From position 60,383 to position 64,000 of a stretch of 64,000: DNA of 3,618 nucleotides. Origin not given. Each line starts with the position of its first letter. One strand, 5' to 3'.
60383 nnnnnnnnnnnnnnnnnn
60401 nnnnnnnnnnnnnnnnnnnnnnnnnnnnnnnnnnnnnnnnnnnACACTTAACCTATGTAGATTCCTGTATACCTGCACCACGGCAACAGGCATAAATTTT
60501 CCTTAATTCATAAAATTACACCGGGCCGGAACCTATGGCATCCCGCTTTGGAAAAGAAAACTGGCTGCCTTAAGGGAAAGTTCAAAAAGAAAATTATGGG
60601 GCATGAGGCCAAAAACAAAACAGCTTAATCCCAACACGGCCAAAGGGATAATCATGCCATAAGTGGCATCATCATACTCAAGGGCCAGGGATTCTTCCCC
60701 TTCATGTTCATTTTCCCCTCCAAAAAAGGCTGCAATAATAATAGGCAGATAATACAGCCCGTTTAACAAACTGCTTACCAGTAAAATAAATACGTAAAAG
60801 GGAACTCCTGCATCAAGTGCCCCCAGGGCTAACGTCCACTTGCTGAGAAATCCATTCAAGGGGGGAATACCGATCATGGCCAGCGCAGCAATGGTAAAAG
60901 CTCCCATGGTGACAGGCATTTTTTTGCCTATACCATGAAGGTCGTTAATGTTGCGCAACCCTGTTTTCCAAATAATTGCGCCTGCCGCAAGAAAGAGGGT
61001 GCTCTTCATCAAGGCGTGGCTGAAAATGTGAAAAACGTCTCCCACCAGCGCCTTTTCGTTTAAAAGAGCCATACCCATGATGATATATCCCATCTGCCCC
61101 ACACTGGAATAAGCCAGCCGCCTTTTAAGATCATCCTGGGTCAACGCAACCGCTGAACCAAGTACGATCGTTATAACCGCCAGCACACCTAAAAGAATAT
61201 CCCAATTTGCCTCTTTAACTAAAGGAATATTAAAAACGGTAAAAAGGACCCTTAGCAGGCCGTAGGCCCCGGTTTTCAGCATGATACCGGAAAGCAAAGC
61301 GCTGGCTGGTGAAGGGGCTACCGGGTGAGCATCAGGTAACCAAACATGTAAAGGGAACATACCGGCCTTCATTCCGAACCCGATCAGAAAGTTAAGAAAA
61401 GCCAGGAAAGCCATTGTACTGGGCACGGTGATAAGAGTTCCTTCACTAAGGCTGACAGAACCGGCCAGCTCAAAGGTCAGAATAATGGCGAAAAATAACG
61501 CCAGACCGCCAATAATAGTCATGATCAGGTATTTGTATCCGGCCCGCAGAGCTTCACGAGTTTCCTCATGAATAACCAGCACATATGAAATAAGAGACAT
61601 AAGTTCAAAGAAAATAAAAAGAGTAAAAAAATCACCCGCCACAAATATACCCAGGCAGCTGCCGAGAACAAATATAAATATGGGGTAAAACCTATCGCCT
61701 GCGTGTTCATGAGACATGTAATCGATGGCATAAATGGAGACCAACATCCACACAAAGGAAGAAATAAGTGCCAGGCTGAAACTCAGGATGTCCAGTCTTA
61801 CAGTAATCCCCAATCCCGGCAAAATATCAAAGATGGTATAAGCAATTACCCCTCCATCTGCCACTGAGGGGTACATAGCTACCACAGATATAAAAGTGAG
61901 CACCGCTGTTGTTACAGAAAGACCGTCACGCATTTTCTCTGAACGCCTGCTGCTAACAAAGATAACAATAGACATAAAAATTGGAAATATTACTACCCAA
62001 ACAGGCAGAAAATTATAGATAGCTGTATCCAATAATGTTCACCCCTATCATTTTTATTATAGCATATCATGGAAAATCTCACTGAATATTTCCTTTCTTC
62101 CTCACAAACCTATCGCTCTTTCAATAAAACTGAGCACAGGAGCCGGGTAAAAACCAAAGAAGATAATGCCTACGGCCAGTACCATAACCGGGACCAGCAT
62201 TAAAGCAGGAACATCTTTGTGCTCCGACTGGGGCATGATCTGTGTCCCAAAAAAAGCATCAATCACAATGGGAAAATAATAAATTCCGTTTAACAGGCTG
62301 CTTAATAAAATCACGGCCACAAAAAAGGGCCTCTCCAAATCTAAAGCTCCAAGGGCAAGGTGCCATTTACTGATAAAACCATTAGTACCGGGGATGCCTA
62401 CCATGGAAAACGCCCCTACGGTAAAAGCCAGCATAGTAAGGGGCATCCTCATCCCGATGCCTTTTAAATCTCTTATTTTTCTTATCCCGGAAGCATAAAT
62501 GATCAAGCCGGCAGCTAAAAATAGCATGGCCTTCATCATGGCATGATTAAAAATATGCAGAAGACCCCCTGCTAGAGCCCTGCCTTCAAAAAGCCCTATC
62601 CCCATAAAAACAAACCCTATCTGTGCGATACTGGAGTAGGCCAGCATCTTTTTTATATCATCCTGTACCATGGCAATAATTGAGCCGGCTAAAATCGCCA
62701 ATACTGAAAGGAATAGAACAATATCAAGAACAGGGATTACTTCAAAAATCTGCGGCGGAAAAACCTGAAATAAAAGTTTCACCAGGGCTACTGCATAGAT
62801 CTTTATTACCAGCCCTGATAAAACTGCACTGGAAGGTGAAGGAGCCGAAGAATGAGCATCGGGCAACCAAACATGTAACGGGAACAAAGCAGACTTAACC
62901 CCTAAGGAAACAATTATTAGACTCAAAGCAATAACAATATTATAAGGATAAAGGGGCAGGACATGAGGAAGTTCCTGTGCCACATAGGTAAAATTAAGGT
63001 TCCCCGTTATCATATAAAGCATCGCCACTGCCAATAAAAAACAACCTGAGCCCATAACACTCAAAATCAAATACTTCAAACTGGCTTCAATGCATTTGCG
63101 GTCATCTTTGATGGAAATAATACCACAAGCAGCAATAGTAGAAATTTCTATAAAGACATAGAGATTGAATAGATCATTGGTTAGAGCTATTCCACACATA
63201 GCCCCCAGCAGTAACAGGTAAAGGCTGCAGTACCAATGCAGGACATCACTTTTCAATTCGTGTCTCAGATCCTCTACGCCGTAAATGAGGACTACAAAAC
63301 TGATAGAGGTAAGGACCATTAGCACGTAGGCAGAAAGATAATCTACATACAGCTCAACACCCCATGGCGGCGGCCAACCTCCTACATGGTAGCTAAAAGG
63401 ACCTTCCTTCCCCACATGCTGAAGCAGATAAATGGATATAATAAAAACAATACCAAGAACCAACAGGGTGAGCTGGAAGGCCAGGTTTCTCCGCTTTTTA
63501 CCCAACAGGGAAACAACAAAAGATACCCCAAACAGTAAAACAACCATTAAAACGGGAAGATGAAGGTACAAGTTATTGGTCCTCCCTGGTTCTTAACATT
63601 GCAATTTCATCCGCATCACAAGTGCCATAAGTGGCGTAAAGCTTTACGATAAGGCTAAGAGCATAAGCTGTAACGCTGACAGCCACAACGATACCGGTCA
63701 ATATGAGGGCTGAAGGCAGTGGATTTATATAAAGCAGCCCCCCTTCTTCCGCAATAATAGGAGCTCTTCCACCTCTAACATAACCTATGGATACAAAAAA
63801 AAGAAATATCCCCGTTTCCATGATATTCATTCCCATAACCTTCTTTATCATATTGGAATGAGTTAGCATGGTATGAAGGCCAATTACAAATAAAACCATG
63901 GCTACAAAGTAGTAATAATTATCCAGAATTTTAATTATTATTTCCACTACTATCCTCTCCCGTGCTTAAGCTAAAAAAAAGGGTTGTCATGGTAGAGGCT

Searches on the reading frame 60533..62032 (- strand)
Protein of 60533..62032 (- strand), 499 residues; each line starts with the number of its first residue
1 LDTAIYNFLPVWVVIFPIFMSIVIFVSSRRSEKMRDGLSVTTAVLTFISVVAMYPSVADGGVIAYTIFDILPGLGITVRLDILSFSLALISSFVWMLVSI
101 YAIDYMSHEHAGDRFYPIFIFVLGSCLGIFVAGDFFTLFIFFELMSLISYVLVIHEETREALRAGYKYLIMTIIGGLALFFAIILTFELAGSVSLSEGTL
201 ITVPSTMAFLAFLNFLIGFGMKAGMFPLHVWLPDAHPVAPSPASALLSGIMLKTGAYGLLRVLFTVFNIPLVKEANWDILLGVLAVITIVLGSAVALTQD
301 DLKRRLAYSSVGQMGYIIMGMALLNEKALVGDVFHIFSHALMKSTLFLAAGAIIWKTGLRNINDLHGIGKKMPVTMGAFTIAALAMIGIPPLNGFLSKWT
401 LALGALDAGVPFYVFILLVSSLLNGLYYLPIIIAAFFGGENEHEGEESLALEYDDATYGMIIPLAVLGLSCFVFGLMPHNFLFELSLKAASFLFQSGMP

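Call 4: search_protein_families(library=pfam, proteins=[window:60533-62032:-], max_evalue=0.01)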
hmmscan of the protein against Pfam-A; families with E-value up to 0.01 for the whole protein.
window:60533-62032:- (499 aa): 3 families
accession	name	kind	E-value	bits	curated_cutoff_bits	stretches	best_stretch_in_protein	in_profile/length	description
PF00361.26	Proton_antipo_M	-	5.4e-70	236.4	21.5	1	132-423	1-293/294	NADH:quinone oxidoreductase/Mrp antiporter, TM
PF00662.26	Proton_antipo_N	-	8.4e-06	26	24.5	1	76-116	11-51/51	NADH-Ubiquinone oxidoreductase (complex I), chain 5 N-terminus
PF10125.14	NADHdeh_related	-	0.00071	19.5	27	1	126-230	81-183/218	NADH dehydrogenase I, subunit N related protein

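Call 18: search_protein_families(library=ncbifam, proteins=[window:60533-62032:-], max_evalue=0.001)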
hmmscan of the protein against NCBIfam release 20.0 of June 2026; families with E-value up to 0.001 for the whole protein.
window:60533-62032:- (499 aa): 76 families (the best 25 are shown)
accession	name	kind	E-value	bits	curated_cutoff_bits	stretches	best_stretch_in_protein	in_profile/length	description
NF006236.0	PRK08375.1-1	equivalog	1.6e-118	396.8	663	1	8-482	7-485/493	putative monovalent cation/H+ antiporter subunit D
NF005561.0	PRK07234.1-1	equivalog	1.1e-116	390.9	718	1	5-444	4-447/569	putative monovalent cation/H+ antiporter subunit D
NF006240.0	PRK08376.1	subfamily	4.6e-89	299.7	662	1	8-495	5-509/521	putative monovalent cation/H+ antiporter subunit D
NF005086.0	PRK06521.1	equivalog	1.8e-88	297.7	667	1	11-487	9-501/669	hydrogenase 4 subunit B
NF006419.0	PRK08668.1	equivalog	2.4e-88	297.4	617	1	13-484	7-473/613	NADH dehydrogenase subunit M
TIGR01972.1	NDH_I_M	subfamily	1.8e-80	271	263.8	1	12-482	3-472/486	NADH-quinone oxidoreductase subunit M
NF009305.0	PRK12662.1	equivalog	6.9e-76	256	700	1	8-480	4-478/492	putative monovalent cation/H+ antiporter subunit D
NF005140.0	PRK06589.1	equivalog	9e-76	255.6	470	1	8-441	11-447/489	putative monovalent cation/H+ antiporter subunit D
NF009306.0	PRK12663.1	equivalog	1.3e-75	255.1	542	1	9-494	5-482/498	Na+/H+ antiporter subunit D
NF009288.0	PRK12648.1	equivalog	3.1e-74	250.6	1104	1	11-489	4-482/954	monovalent cation/H+ antiporter subunit A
NF005818.0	PRK07691.1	equivalog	1.7e-73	248.3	586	1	10-492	6-482/496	Na+/H+ antiporter subunit D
NF009287.0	PRK12647.1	equivalog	1.4e-71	242.1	937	1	13-490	6-479/773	putative monovalent cation/H+ antiporter subunit A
NF005097.0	PRK06525.1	equivalog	6.3e-71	239.5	430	1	13-443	8-446/480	hydrogenase 4 subunit D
NF006418.0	PRK08667.1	equivalog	3.4e-70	237.3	794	1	22-480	19-488/644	hydrogenase membrane subunit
NF006241.0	PRK08377.1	equivalog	7.3e-70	236.4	645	1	12-491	7-475/494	NADH dehydrogenase subunit N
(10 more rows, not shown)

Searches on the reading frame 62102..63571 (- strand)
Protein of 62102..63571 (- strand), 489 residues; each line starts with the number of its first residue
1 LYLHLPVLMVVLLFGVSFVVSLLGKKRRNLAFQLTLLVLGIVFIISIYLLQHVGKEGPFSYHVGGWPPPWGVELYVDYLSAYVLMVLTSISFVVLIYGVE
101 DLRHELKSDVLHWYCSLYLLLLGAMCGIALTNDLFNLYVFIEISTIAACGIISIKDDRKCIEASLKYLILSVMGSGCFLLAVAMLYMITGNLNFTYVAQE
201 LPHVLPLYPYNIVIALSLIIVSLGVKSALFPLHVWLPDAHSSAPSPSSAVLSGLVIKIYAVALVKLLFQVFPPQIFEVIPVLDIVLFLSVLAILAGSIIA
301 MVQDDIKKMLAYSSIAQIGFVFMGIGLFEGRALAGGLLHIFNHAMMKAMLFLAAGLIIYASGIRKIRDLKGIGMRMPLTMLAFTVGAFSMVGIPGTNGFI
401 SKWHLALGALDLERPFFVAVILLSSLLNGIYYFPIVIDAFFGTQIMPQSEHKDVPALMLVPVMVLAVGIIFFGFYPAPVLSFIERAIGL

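Call 4: search_protein_families(library=pfam, proteins=[window:62102-63571:-], max_evalue=0.01)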
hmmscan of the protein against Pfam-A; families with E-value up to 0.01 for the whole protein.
window:62102-63571:- (489 aa): 3 families
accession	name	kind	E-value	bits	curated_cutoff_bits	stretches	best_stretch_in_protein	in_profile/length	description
PF00361.26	Proton_antipo_M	-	5.2e-62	210.1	21.5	1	132-427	2-293/294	NADH:quinone oxidoreductase/Mrp antiporter, TM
PF10125.14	NADHdeh_related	-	0.00089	19.2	27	1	124-195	80-151/218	NADH dehydrogenase I, subunit N related protein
PF00662.26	Proton_antipo_N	-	0.0011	19.3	24.5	1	72-100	11-39/51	NADH-Ubiquinone oxidoreductase (complex I), chain 5 N-terminus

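Call 18: search_protein_families(library=ncbifam, proteins=[window:62102-63571:-], max_evalue=0.001)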
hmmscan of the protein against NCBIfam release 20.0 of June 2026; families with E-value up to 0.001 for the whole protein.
window:62102-63571:- (489 aa): 76 families (the best 25 are shown)
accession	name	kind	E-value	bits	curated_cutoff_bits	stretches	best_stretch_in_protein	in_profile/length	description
NF009305.0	PRK12662.1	equivalog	9e-97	324.8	700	1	3-485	3-485/492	putative monovalent cation/H+ antiporter subunit D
NF006241.0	PRK08377.1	equivalog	6.8e-93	312.3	645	1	6-486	5-473/494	NADH dehydrogenase subunit N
NF006240.0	PRK08376.1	subfamily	2e-91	307.5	662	1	5-481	7-497/521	putative monovalent cation/H+ antiporter subunit D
NF006419.0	PRK08668.1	equivalog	4.4e-87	293.3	617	1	5-485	4-476/613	NADH dehydrogenase subunit M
NF009306.0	PRK12663.1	equivalog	2.1e-84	284.1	542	1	5-487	5-478/498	Na+/H+ antiporter subunit D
NF006236.0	PRK08375.1-1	equivalog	9.5e-79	265.6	663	1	7-485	9-490/493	putative monovalent cation/H+ antiporter subunit D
NF005818.0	PRK07691.1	equivalog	2e-73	248.1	586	1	7-486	7-479/496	Na+/H+ antiporter subunit D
TIGR01972.1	NDH_I_M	subfamily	3.3e-70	237.1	263.8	1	11-487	7-479/486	NADH-quinone oxidoreductase subunit M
NF005561.0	PRK07234.1-1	equivalog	3.7e-69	234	718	1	7-444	9-443/569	putative monovalent cation/H+ antiporter subunit D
NF009308.0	PRK12665.1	equivalog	1.8e-68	231.4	585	1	8-411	10-407/531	Na+/H+ antiporter subunit D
TIGR01770.1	NDH_I_N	subfamily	2.5e-62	211.4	332.6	1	3-479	3-471/472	NADH-quinone oxidoreductase subunit NuoN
NF005086.0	PRK06521.1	equivalog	2.9e-62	211.1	667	1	7-485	8-501/669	hydrogenase 4 subunit B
TIGR00944.1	2a6301s04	subfamily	4.1e-62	210.9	692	1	7-467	4-458/463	multicomponent K+/H+ antiporter, MrpD/PhaD subunit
NF005140.0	PRK06589.1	equivalog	5.3e-59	200.3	470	1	10-482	20-484/489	putative monovalent cation/H+ antiporter subunit D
NF005097.0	PRK06525.1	equivalog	1.7e-58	198.6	430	1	9-467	8-466/480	hydrogenase 4 subunit D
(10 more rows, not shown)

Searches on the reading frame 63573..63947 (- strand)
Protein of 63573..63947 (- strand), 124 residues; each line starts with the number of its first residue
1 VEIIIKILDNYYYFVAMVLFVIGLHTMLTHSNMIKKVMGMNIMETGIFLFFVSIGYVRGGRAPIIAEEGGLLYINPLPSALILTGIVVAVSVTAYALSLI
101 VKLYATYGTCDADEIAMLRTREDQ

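Call 4: search_protein_families(library=pfam, proteins=[window:63573-63947:-], max_evalue=0.01)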
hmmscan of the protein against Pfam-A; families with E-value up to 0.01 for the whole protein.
window:63573-63947:- (124 aa): 2 families
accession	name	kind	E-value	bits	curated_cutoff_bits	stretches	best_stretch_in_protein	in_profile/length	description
PF00420.29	Oxidored_q2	-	3.1e-23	81.8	26.1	1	12-119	2-94/95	NADH-ubiquinone/plastoquinone oxidoreductase chain 4L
PF09881.14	DUF2108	-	0.001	19.4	29.6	1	14-57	4-47/70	Predicted membrane protein (DUF2108)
